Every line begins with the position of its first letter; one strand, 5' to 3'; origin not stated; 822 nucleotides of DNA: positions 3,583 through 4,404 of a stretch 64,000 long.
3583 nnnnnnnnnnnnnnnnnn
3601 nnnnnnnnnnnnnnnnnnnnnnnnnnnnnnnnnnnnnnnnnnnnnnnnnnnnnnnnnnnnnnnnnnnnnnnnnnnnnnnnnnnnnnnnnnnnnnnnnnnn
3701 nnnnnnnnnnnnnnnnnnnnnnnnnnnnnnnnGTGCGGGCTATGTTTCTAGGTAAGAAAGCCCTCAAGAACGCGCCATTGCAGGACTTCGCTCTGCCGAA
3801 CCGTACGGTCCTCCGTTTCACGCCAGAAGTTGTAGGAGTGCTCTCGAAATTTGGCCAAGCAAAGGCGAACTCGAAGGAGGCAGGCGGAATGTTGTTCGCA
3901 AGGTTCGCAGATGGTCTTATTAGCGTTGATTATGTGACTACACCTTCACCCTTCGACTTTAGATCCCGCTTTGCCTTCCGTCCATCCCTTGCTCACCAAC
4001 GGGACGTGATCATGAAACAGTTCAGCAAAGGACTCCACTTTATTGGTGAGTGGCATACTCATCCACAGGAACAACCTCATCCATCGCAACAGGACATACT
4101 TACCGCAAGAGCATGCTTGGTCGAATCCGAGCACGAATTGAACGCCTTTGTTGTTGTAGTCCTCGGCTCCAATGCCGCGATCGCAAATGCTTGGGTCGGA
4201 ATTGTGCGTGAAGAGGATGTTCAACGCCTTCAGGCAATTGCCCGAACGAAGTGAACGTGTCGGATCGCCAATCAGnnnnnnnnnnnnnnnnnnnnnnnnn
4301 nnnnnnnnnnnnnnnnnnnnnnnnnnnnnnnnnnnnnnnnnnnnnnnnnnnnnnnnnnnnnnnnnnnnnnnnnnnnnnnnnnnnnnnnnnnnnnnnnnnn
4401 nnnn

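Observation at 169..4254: Complete type II CBASS anti-phage operon: NucC-like nuclease, CD-NTase, Cap2, Cap3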

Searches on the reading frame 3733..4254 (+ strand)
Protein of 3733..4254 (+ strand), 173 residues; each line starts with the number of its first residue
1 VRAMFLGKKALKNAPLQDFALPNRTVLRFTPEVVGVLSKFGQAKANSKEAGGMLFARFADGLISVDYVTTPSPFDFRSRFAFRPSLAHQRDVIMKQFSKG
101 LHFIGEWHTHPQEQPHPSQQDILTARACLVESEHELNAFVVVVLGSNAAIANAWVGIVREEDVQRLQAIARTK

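Call 3: search_protein_families(library=pfam, proteins=[window:3733-4254:+], max_evalue=0.01)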
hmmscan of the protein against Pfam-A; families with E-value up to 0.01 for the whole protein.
window:3733-4254:+ (173 aa): 3 families
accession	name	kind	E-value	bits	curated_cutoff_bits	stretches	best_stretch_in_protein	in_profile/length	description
PF14464.11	Prok-JAB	-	2.1e-11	44.2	25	1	44-146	14-102/114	Prokaryotic homologs of the JAB domain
PF09636.16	XkdW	-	0.00047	20.3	24.6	1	84-125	10-48/57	XkdW protein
PF04002.20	RadC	-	0.0035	17.7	22.1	1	85-126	48-89/121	RadC-like JAB domain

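Call 4: search_protein_families(library=padloc, proteins=[window:3733-4254:+], max_evalue=0.01)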
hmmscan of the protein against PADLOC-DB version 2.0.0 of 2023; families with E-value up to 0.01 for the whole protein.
window:3733-4254:+ (173 aa): 28 families (the best 25 are shown)
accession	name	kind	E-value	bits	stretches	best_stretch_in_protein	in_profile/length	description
PDLC00891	JAB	-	3.7e-44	148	1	25-168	11-154/159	JAB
PDLC00898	JAB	-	1.8e-34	116.7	1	23-158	15-150/162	JAB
PDLC00896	JAB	-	1.6e-29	100.7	1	22-169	8-156/159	JAB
PDLC00902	JAB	-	1.7e-28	97.3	1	22-166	11-155/159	JAB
PDLC00887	JAB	-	1.3e-24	85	1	22-149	10-140/160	JAB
PDLC00892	JAB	-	8.1e-24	82.2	1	24-165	11-153/174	JAB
PDLC00894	JAB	-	1.1e-21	75.5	1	25-144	13-137/158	JAB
PDLC00909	JAB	-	1.3e-20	71.8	1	25-164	18-159/168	JAB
PDLC00895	JAB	-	1.3e-19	68.4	1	25-165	9-151/162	JAB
PDLC00900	JAB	-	7.7e-19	66.4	1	27-157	13-143/159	JAB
PDLC00908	JAB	-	1.1e-18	65.7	1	31-157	24-152/168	JAB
PDLC00888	JAB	-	4e-18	63.7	1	26-164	24-162/174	JAB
PDLC00903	JAB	-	5.7e-18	63.4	1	24-148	10-138/166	JAB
PDLC00890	JAB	-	6.1e-17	59.6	1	28-162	13-150/157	JAB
PDLC00901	JAB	-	2.6e-16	57.9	1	27-163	18-154/163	JAB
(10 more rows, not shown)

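Call 5: search_protein_families(library=ncbifam, proteins=[window:3733-4254:+], max_evalue=0.01)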
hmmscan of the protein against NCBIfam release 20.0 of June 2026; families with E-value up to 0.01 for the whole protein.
window:3733-4254:+ (173 aa): 5 families
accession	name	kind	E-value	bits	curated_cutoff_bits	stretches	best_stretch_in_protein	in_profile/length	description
NF050170.1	CDNTaseCGASCap3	equivalog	1.2e-17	64.5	200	1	29-168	18-152/153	CBASS system CD-NTase/cGAS isopeptidase Cap3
TIGR02256.1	ICE_VC0181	hypoth_equivalog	1e-16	61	127.6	1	33-164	2-128/131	conserved hypothetical protein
NF058523.1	6A-MBL_cap2_3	equivalog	1.4e-08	33.7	320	1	85-133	607-655/665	anti-phage 6A-MBL system cap2_3 protein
NF041370.1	desamp_Halo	equivalog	0.0016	18.3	130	1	77-125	53-99/133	desampylase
NF000642.1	PRK00024.1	equivalog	0.007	16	180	1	85-126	138-179/212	RadC family protein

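Call 9: search_solved_structures(query=window:3733-4254:+, max_evalue=0.01, show_alignments=1)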
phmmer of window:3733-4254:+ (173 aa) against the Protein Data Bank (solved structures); distinct sequences matched with E-value up to 0.01: 1.
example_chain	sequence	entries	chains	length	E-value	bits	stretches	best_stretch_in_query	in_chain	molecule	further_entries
9ild_A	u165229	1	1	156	7.9e-12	48.6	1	30-166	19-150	Peptidase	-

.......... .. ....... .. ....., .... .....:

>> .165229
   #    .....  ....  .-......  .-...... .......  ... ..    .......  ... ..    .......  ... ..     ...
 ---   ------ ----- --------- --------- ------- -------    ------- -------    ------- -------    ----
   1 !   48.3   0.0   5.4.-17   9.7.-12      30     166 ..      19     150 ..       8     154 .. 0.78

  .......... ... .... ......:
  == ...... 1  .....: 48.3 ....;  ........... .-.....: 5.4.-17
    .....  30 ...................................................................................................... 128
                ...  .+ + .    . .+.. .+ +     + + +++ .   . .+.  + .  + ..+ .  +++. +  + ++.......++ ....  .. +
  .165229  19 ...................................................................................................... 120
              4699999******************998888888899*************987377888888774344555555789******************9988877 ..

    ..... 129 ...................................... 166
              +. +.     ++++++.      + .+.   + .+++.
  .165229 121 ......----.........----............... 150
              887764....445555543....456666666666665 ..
